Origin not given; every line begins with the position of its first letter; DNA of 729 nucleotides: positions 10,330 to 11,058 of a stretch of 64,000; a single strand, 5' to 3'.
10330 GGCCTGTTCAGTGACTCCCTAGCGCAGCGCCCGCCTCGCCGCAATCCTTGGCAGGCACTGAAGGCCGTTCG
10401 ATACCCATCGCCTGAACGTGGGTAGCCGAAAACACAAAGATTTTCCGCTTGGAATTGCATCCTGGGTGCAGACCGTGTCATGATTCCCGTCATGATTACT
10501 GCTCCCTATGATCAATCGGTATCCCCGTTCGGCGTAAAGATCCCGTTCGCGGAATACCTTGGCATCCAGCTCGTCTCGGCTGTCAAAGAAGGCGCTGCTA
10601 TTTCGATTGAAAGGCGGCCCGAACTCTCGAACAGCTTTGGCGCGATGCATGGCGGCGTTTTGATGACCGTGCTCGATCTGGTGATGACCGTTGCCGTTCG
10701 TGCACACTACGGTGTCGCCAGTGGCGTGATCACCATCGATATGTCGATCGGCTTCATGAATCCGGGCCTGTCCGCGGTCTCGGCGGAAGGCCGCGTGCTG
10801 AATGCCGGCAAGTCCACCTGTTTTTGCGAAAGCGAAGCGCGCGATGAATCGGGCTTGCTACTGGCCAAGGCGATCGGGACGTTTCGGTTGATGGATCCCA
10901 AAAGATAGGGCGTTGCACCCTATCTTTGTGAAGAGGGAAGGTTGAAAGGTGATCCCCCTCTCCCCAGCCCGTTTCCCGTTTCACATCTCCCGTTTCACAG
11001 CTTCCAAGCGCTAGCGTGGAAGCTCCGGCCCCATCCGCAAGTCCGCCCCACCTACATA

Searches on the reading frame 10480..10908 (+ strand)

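Call 99: search_protein_families(library=pfam, proteins=[window:10480-10908:+], max_evalue=0.001)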
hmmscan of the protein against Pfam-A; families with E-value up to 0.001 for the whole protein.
window:10480-10908:+ (142 aa): 2 families
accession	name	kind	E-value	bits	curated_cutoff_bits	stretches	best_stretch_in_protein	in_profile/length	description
PF03061.28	4HBT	-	5.4e-12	46.3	20.6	1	53-128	1-78/79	Thioesterase superfamily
PF14539.12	DUF4442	-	2.1e-06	28.4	25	1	17-106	9-98/132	Domain of unknown function (DUF4442)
